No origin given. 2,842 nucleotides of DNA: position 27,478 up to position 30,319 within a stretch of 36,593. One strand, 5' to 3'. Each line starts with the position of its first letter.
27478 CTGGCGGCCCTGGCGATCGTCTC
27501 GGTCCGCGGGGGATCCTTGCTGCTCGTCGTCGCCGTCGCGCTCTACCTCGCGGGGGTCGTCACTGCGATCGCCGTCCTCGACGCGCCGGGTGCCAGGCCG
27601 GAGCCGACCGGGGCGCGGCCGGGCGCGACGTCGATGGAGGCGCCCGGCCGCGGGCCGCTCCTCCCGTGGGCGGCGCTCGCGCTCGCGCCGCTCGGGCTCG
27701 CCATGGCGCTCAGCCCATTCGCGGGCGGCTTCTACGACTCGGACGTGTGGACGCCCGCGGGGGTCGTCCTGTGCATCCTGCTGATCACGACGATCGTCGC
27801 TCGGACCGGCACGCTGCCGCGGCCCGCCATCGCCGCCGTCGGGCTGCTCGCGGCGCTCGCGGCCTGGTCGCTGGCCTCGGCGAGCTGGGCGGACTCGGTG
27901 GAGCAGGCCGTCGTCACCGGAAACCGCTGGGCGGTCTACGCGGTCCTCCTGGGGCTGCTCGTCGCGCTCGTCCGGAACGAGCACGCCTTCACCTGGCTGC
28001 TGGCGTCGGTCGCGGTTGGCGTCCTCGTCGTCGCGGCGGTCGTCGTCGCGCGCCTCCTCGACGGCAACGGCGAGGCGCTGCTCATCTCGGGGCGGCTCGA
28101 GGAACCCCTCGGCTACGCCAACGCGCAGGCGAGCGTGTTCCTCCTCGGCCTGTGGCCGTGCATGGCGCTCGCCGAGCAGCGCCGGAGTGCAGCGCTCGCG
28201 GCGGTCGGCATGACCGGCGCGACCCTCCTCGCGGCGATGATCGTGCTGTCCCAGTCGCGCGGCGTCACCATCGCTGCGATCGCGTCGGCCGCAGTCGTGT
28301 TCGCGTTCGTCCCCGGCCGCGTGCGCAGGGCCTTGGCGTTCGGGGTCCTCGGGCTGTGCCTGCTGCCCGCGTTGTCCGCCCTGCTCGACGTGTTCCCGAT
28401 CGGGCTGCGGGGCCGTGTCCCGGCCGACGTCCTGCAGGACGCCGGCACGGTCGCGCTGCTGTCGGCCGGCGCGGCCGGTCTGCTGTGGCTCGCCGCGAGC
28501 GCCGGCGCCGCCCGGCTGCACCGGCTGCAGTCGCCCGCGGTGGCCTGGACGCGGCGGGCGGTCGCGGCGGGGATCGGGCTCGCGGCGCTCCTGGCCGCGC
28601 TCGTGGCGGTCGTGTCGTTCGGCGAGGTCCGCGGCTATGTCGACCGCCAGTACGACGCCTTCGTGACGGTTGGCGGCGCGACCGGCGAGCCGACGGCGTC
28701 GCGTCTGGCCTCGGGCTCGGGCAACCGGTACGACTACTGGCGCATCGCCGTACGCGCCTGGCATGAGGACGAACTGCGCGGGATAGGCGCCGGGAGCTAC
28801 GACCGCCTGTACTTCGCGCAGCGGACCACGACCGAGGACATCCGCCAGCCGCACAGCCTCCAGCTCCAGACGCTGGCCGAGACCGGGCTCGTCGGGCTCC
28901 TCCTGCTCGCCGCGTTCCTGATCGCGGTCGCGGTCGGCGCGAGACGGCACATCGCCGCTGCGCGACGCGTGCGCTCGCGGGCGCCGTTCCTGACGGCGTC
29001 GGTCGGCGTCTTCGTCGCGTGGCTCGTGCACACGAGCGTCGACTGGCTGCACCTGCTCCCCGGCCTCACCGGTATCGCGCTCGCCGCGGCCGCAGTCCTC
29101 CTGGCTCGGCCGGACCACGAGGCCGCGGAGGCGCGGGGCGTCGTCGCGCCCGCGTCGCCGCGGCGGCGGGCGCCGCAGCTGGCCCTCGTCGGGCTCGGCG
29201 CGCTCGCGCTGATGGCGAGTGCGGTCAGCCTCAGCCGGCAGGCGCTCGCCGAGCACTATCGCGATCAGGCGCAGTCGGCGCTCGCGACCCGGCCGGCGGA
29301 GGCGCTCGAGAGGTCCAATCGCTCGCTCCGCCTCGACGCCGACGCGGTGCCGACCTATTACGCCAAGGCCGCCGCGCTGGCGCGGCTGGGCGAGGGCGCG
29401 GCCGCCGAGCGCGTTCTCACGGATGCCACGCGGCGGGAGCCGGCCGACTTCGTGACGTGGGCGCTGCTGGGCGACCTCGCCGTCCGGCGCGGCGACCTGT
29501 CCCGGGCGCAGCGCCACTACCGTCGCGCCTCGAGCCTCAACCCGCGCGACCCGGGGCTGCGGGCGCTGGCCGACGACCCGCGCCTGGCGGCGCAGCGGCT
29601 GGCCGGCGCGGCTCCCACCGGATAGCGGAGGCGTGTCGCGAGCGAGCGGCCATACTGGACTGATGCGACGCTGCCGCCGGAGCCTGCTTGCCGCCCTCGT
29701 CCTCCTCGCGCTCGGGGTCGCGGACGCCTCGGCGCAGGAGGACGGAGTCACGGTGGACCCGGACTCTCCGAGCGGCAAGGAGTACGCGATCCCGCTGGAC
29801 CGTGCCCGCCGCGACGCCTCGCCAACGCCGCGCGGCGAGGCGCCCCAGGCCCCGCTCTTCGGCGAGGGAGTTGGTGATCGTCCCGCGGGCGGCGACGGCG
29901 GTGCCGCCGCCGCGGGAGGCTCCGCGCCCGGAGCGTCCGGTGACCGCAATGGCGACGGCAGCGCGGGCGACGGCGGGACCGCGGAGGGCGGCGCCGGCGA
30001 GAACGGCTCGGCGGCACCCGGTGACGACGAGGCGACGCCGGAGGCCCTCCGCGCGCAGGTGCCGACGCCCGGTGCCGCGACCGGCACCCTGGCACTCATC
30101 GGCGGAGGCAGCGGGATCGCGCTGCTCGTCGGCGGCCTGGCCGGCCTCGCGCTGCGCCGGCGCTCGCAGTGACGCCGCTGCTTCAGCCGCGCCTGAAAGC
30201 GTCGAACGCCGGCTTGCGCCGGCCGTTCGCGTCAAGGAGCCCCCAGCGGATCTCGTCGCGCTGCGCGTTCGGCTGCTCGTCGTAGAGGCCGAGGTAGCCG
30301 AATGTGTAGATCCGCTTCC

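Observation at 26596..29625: One ORF fuses the priming phosphoglycosyl transferase to a Wzy/O-antigen-ligase domain and a TPR tail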

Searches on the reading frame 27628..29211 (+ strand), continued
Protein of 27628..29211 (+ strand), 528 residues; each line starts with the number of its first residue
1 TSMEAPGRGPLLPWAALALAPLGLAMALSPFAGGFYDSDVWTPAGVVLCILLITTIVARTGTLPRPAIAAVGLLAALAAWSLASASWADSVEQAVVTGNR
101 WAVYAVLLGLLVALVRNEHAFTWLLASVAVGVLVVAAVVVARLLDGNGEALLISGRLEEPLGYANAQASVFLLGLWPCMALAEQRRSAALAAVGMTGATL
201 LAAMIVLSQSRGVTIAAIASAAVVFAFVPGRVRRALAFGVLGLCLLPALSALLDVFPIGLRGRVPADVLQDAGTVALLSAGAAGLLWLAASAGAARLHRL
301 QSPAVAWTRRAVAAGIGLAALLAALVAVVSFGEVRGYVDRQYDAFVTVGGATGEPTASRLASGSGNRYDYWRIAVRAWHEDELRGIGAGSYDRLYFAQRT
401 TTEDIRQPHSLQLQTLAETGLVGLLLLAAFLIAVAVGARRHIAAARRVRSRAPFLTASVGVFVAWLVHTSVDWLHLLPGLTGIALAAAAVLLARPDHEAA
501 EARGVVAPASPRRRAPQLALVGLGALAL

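Call 88: find_homologous_proteins(query=P0127, max_evalue=1e-10)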
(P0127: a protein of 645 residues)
Query P0127 (645 aa): 1050 proteins with E <= 1e-10 among 8000 candidates; the best 120 are listed.
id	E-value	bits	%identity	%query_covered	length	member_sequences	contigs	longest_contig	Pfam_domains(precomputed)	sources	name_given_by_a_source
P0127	0.0e+0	1343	100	100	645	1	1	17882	PF13431.13,PF07719.24,PF04932.21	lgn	-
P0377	0.0e+0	1176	88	98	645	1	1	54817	PF13431.13,PF07719.24,PF04932.21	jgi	jgi:hypothetical protein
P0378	6.1e-198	677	57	99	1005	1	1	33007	PF00953.27,PF04932.21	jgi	-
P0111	4.1e-191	655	56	98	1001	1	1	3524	PF00953.27,PF04932.21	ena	-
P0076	2.6e-189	649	56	98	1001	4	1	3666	PF00953.27,PF13428.13,PF04932.21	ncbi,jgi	-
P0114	9.9e-189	647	55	99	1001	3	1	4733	PF00953.27,PF04932.21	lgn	-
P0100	2.0e-188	646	55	99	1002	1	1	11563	PF00953.27,PF04932.21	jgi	-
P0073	5.6e-187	641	54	98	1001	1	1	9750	PF00953.27,PF04932.21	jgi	-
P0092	4.2e-185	635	55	98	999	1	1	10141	PF00953.27,PF04932.21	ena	-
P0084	1.2e-180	620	53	97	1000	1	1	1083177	PF00953.27,PF04932.21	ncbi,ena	-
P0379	1.3e-177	610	53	98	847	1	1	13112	PF00953.27,PF04932.21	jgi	-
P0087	1.7e-173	597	52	98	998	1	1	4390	PF00953.27,PF04932.21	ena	-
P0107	7.0e-173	594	51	96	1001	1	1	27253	PF00953.27,PF04932.21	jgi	jgi:UDP-GlcNAc:undecaprenyl-phosphate GlcNAc-1-phosphate transferase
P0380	1.9e-169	583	50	98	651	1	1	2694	PF14559.13,PF13431.13,PF23914.2,PF13414.13,PF13428.13,PF07719.24,PF04932.21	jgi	jgi:O-antigen ligase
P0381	4.3e-168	579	50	98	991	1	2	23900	PF00953.27,PF04932.21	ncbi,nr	ncbi:MAG: O-antigen ligase family protein [Actinomycetota bacterium]|nr:O-antigen ligase family prot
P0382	4.6e-168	579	52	94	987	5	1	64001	PF00953.27,PF04932.21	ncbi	-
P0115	7.9e-168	578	52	99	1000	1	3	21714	PF00953.27,PF04932.21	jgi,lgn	jgi:UDP-GlcNAc:undecaprenyl-phosphate GlcNAc-1-phosphate transferase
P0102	1.0e-165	571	50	100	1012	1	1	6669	PF14559.13,PF13431.13,PF23914.2,PF00953.27,PF13428.13,PF04932.21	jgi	jgi:UDP-GlcNAc:undecaprenyl-phosphate GlcNAc-1-phosphate transferase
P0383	3.6e-164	566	50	93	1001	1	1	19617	PF00953.27,PF04932.21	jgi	jgi:UDP-GlcNAc:undecaprenyl-phosphate GlcNAc-1-phosphate transferase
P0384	6.3e-164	565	50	96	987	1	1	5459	PF00953.27,PF04932.21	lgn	-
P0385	1.4e-163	564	51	98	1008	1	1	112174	PF23914.2,PF00953.27,PF07719.24,PF04932.21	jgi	jgi:UDP-GlcNAc:undecaprenyl-phosphate GlcNAc-1-phosphate transferase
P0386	6.3e-163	562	48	96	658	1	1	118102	PF04932.21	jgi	jgi:O-Antigen ligase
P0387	8.7e-163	561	49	96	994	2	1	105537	PF23914.2,PF00953.27,PF04932.21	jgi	jgi:UDP-GlcNAc:undecaprenyl-phosphate/decaprenyl-phosphate GlcNAc-1-phosphate transferase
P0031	4.2e-162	559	49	95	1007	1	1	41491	PF13431.13,PF23914.2,PF00953.27,PF13181.13,PF07719.24,PF04932.21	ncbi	-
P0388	9.5e-162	558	49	97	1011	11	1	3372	PF00953.27,PF13428.13,PF04932.21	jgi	jgi:UDP-GlcNAc:undecaprenyl-phosphate GlcNAc-1-phosphate transferase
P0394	3.3e-160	553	49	98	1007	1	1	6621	PF13431.13,PF00953.27,PF07719.24,PF04932.21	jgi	jgi:UDP-N-acetylmuramyl pentapeptide phosphotransferase/UDP-N-acetylglucosamine-1-phosphate transfer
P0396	5.0e-160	552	48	99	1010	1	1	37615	PF23914.2,PF00953.27,PF04932.21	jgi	jgi:UDP-GlcNAc:undecaprenyl-phosphate/decaprenyl-phosphate GlcNAc-1-phosphate transferase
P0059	1.0e-159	551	49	98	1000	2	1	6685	PF00953.27,PF07719.24,PF04932.21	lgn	-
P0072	1.1e-159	551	52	96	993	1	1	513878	PF13431.13,PF00953.27,PF07719.24,PF04932.21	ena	-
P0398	1.3e-159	551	49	100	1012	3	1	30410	PF13431.13,PF23914.2,PF00953.27,PF07719.24,PF04932.21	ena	-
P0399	2.2e-159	550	49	96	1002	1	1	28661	PF23914.2,PF00953.27,PF07719.24,PF04932.21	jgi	jgi:UDP-GlcNAc:undecaprenyl-phosphate/decaprenyl-phosphate GlcNAc-1-phosphate transferase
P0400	3.0e-159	549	48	96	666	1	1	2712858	PF23914.2,PF13428.13,PF04932.21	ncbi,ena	-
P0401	7.4e-159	548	48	96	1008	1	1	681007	PF23914.2,PF00953.27,PF04932.21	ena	-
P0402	9.8e-159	548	49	96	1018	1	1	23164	PF23914.2,PF00953.27,PF04932.21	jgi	jgi:UDP-GlcNAc:undecaprenyl-phosphate/decaprenyl-phosphate GlcNAc-1-phosphate transferase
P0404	2.1e-158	547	48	96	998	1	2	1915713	PF00953.27,PF04932.21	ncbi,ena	-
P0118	2.3e-158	547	49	98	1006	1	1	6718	PF00953.27,PF04932.21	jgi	jgi:UDP-GlcNAc:undecaprenyl-phosphate/decaprenyl-phosphate GlcNAc-1-phosphate transferase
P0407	4.4e-158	546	48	100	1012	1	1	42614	PF23914.2,PF00953.27,PF04932.21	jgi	jgi:UDP-GlcNAc:undecaprenyl-phosphate GlcNAc-1-phosphate transferase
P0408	4.7e-158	546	49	98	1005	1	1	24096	PF23914.2,PF00953.27,PF04932.21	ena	-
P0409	5.5e-158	545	49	99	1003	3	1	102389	PF23914.2,PF00953.27,PF04932.21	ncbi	ncbi:MAG: O-antigen ligase family protein [Solirubrobacteraceae bacterium]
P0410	5.6e-158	545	50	96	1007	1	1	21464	PF00953.27,PF04932.21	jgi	jgi:UDP-GlcNAc:undecaprenyl-phosphate GlcNAc-1-phosphate transferase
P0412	6.1e-158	545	49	100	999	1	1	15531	PF23914.2,PF00953.27,PF07719.24,PF04932.21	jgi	jgi:UDP-GlcNAc:undecaprenyl-phosphate GlcNAc-1-phosphate transferase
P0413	9.4e-158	545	49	97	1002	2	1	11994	PF00953.27,PF04932.21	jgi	jgi:UDP-GlcNAc:undecaprenyl-phosphate GlcNAc-1-phosphate transferase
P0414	1.1e-157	544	47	96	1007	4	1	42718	PF00953.27,PF04932.21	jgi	-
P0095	1.5e-157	544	49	99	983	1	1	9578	PF14559.13,PF00953.27,PF07719.24,PF04932.21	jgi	jgi:UDP-GlcNAc:undecaprenyl-phosphate/decaprenyl-phosphate GlcNAc-1-phosphate transferase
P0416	2.0e-157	543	49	97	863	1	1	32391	PF23914.2,PF00953.27,PF07719.24,PF04932.21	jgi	jgi:Tfp pilus assembly protein PilF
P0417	2.4e-157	543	48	96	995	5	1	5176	PF23914.2,PF00953.27,PF04932.21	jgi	jgi:UDP-GlcNAc:undecaprenyl-phosphate GlcNAc-1-phosphate transferase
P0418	2.6e-157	543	48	99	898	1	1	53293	PF23914.2,PF00953.27,PF07719.24,PF04932.21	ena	-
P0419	2.6e-157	543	48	98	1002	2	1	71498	PF23914.2,PF00953.27,PF04932.21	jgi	jgi:UDP-GlcNAc:undecaprenyl-phosphate/decaprenyl-phosphate GlcNAc-1-phosphate transferase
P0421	4.0e-157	542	48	96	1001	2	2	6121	PF23914.2,PF00953.27,PF04932.21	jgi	-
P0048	4.2e-157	542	50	96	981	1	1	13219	PF13431.13,PF23914.2,PF00953.27,PF13428.13,PF07719.24,PF04932.21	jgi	jgi:UDP-GlcNAc:undecaprenyl-phosphate GlcNAc-1-phosphate transferase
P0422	5.8e-157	542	49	96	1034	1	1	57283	PF00953.27,PF04932.21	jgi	jgi:UDP-GlcNAc:undecaprenyl-phosphate/decaprenyl-phosphate GlcNAc-1-phosphate transferase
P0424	6.5e-157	542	50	96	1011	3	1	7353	PF00953.27,PF04932.21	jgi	jgi:UDP-N-acetylmuramyl pentapeptide phosphotransferase/UDP-N-acetylglucosamine-1-phosphate transfer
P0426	7.4e-157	542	48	100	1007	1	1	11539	PF00953.27,PF04932.21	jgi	jgi:UDP-N-acetylmuramyl pentapeptide phosphotransferase/UDP-N-acetylglucosamine-1-phosphate transfer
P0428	1.3e-156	541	49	98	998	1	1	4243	PF00953.27,PF04932.21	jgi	jgi:UDP-GlcNAc:undecaprenyl-phosphate/decaprenyl-phosphate GlcNAc-1-phosphate transferase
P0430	1.6e-156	540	48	96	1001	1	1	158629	PF23914.2,PF00953.27,PF04932.21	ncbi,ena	-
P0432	2.4e-156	540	48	96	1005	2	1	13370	PF00953.27,PF04932.21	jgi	jgi:UDP-GlcNAc:undecaprenyl-phosphate/decaprenyl-phosphate GlcNAc-1-phosphate transferase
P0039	2.6e-156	540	50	95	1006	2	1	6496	PF14559.13,PF23914.2,PF13371.13,PF00953.27,PF13428.13,PF07719.24,PF04932.21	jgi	jgi:UDP-GlcNAc:undecaprenyl-phosphate GlcNAc-1-phosphate transferase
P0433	4.2e-156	539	47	97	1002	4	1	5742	PF00953.27,PF04932.21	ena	-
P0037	4.8e-156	539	48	97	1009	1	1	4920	PF13431.13,PF00953.27,PF07719.24,PF04932.21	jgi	jgi:UDP-GlcNAc:undecaprenyl-phosphate GlcNAc-1-phosphate transferase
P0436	8.8e-156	538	47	99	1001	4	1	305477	PF00953.27,PF04932.21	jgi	jgi:UDP-GlcNAc:undecaprenyl-phosphate GlcNAc-1-phosphate transferase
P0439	1.1e-155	538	49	98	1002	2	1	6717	PF23914.2,PF00953.27,PF07719.24,PF04932.21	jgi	jgi:UDP-GlcNAc:undecaprenyl-phosphate/decaprenyl-phosphate GlcNAc-1-phosphate transferase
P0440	1.8e-155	537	48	96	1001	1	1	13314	PF23914.2,PF00953.27,PF04932.21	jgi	jgi:UDP-N-acetylmuramyl pentapeptide phosphotransferase/UDP-N-acetylglucosamine-1-phosphate transfer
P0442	2.2e-155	537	47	99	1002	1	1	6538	PF00953.27,PF13428.13,PF04932.21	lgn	-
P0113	2.6e-155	536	48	98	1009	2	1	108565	PF23914.2,PF00953.27,PF04932.21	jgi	jgi:UDP-GlcNAc:undecaprenyl-phosphate GlcNAc-1-phosphate transferase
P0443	2.7e-155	536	47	99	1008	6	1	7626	PF00953.27,PF04932.21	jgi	jgi:UDP-GlcNAc:undecaprenyl-phosphate GlcNAc-1-phosphate transferase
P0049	5.3e-155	535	47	98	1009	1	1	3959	PF14559.13,PF13431.13,PF23914.2,PF00953.27,PF00515.35,PF13432.13,PF13428.13,PF13181.13,PF07719.24,PF04932.21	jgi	jgi:UDP-GlcNAc:undecaprenyl-phosphate GlcNAc-1-phosphate transferase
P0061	7.2e-155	535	52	95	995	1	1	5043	PF00953.27,PF04932.21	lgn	-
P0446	8.3e-155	535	47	99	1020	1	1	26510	PF23914.2,PF00953.27,PF04932.21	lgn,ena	-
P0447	1.0e-154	534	50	99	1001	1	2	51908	PF00953.27,PF04932.21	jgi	jgi:UDP-GlcNAc:undecaprenyl-phosphate GlcNAc-1-phosphate transferase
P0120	1.4e-154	534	46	100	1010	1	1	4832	PF00953.27,PF04932.21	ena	-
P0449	1.5e-154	534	47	99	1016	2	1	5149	PF14559.13,PF23914.2,PF00953.27,PF13428.13,PF04932.21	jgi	jgi:UDP-GlcNAc:undecaprenyl-phosphate GlcNAc-1-phosphate transferase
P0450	1.8e-154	534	48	96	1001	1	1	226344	PF00953.27,PF04932.21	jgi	jgi:UDP-GlcNAc:undecaprenyl-phosphate GlcNAc-1-phosphate transferase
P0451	1.8e-154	534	49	99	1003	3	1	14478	PF00953.27,PF04932.21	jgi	jgi:UDP-GlcNAc:undecaprenyl-phosphate GlcNAc-1-phosphate transferase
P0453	2.0e-154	534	46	96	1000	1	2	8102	PF23914.2,PF00953.27,PF04932.21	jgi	-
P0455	2.4e-154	533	47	100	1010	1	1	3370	PF23914.2,PF00953.27,PF04932.21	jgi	jgi:UDP-GlcNAc:undecaprenyl-phosphate GlcNAc-1-phosphate transferase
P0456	2.5e-154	533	48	96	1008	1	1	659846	PF23914.2,PF00953.27,PF07719.24,PF04932.21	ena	-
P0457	3.2e-154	533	47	96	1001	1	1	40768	PF23914.2,PF00953.27,PF04932.21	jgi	jgi:UDP-GlcNAc:undecaprenyl-phosphate/decaprenyl-phosphate GlcNAc-1-phosphate transferase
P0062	5.4e-154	532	48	98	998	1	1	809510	PF00953.27,PF04932.21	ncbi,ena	-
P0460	6.4e-154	532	47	96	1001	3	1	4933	PF23914.2,PF00953.27,PF04932.21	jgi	jgi:UDP-GlcNAc:undecaprenyl-phosphate GlcNAc-1-phosphate transferase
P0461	7.0e-154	532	48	100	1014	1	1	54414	PF00953.27,PF07719.24,PF04932.21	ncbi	-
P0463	7.4e-154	532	47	98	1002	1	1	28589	PF00953.27,PF04932.21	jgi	jgi:UDP-GlcNAc:undecaprenyl-phosphate GlcNAc-1-phosphate transferase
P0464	8.1e-154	532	48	99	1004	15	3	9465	PF23914.2,PF00953.27,PF04932.21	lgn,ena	-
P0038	9.7e-154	531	48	98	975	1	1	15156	PF00953.27,PF04932.21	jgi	jgi:UDP-GlcNAc:undecaprenyl-phosphate GlcNAc-1-phosphate transferase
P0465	1.1e-153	531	49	98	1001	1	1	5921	PF00953.27,PF04932.21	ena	-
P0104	1.4e-153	531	47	99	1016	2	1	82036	PF23914.2,PF00953.27,PF04932.21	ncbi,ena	-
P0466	1.5e-153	531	48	99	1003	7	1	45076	PF00953.27,PF04932.21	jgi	jgi:UDP-GlcNAc:undecaprenyl-phosphate GlcNAc-1-phosphate transferase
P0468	2.4e-153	530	52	34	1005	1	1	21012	PF00953.27,PF07719.24,PF04932.21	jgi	jgi:UDP-GlcNAc:undecaprenyl-phosphate/decaprenyl-phosphate GlcNAc-1-phosphate transferase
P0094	2.8e-153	530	47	96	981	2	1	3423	PF14559.13,PF00953.27,PF13432.13,PF13428.13,PF13181.13,PF07719.24,PF04932.21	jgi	jgi:UDP-GlcNAc:undecaprenyl-phosphate GlcNAc-1-phosphate transferase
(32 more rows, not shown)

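Call 91: find_encoding_contigs(protein=P0400, flank=10000, max_places=1)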
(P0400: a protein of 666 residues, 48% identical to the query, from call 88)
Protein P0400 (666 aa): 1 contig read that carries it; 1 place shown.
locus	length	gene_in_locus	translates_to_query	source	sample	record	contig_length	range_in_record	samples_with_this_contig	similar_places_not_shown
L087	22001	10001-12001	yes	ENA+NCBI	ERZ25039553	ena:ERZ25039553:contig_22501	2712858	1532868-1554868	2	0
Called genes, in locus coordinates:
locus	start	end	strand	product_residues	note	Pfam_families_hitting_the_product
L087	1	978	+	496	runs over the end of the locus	PF01943:Polysacc_synt, PF13440:Polysacc_synt_3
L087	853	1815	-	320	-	PF08241:Methyltransf_11, PF08242:Methyltransf_12 (weak), PF13489:Methyltransf_23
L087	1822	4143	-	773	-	PF04932:Wzy_C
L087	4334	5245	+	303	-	PF00535:Glycos_transf_2, PF13641:Glyco_tranf_2_3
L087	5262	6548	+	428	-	PF13439:Glyco_transf_4, PF13579:Glyco_trans_4_4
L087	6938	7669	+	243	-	PF01370:Epimerase, PF16363:GDP_Man_Dehyd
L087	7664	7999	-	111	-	-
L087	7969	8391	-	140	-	PF01370:Epimerase (weak)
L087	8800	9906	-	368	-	PF00953:Glycos_transf_4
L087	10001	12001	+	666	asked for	PF13428:TPR_14 (faint), PF04932:Wzy_C, PF23914:TPR_CcmH_CycH (weak)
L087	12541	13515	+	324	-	PF01073:3Beta_HSD, PF01370:Epimerase, PF02719:Polysacc_synt_2, PF04321:RmlD_sub_bind, PF16363:GDP_Man_Dehyd, PF07993:NAD_binding_4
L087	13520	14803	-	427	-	PF13173:AAA_14, PF13635:DUF4143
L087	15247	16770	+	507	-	-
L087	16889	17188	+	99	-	PF13744:HTH_37, PF01381:HTH_3 (weak), PF13560:HTH_31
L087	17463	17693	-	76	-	PF04255:DUF433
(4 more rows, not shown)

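Call 92: find_encoding_contigs(protein=P0386, flank=10000, max_places=1)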
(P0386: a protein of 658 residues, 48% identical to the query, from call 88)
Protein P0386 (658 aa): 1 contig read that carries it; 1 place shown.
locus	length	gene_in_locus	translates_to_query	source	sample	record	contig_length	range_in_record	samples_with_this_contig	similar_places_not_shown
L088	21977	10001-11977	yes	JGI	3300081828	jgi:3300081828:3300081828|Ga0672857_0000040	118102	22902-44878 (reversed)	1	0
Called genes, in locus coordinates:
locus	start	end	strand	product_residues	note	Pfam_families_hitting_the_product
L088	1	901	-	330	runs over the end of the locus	-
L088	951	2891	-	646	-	PF13522:GATase_6, PF13537:GATase_7, PF00733:Asn_synthase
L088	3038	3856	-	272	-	PF13489:Methyltransf_23, PF08241:Methyltransf_11, PF08242:Methyltransf_12 (weak)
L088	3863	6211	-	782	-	PF04932:Wzy_C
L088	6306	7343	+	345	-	PF00535:Glycos_transf_2, PF13641:Glyco_tranf_2_3, PF10111:Glyco_tranf_2_2, PF13632:Glyco_trans_2_3 (weak)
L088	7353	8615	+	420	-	PF13439:Glyco_transf_4, PF13579:Glyco_trans_4_4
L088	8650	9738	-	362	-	PF00953:Glycos_transf_4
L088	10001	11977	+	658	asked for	PF04932:Wzy_C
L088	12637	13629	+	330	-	PF01073:3Beta_HSD, PF01370:Epimerase, PF02719:Polysacc_synt_2, PF04321:RmlD_sub_bind, PF16363:GDP_Man_Dehyd, PF07993:NAD_binding_4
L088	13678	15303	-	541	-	PF12708:Pect-lyase_RHGA_epim, PF13229:Beta_helix (faint), PF05048:NosD (weak)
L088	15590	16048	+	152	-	PF16363:GDP_Man_Dehyd (weak)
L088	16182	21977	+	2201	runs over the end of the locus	PF20148:DUF6531, PF05593:RHS_repeat (weak), PF25023:TEN_YD-shell, PF08450:SGL (faint), PF01436:NHL (weak), PF25023:TEN_YD-shell, PF05593:RHS_repeat, PF25023:TEN_YD-shell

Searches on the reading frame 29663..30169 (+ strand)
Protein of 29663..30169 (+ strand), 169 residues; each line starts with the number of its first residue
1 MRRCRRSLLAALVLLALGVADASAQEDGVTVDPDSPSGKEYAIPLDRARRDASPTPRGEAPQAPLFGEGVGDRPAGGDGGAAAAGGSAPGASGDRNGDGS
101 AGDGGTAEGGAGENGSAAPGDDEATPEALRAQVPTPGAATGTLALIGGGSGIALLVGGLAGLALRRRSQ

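Call 83: search_protein_families(library=ncbifam, proteins=[window:29663-30169:+], max_evalue=10)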
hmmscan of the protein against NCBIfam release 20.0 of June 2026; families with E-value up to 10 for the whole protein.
seq(169 aa): 0 families

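Call 84: search_protein_families(library=pfam, proteins=[window:29663-30169:+], max_evalue=10)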
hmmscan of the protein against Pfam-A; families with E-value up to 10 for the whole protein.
seq(169 aa): 0 families

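Call 86: find_homologous_proteins(query=window:29663-30169:+, max_evalue=0.001)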
Query seq(169 aa) (169 aa): 108 proteins with E <= 0.001 among 8000 candidates.
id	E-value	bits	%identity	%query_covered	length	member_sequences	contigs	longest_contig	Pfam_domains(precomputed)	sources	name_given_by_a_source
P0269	4.0e-20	90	45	85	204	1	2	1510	-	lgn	-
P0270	5.0e-20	90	60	40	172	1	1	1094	-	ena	-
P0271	1.9e-19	88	44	91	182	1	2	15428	-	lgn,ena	-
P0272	3.9e-19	87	57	48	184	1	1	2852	-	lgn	-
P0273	1.8e-18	85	59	38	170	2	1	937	-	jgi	-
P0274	2.6e-18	85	52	41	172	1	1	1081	-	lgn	-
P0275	6.7e-18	83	61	35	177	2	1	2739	-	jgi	-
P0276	9.1e-18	83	46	98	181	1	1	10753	-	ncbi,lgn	-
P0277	1.2e-17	82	65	26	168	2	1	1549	-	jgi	-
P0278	4.0e-17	81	67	27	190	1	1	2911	-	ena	-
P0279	6.1e-17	80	43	87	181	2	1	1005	-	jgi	jgi:hypothetical protein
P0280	1.4e-16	79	56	35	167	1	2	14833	-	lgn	-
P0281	2.4e-16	78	61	40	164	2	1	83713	-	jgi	jgi:hypothetical protein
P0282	2.5e-16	78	49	53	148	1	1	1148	-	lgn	-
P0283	3.4e-16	78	40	88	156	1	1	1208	-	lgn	-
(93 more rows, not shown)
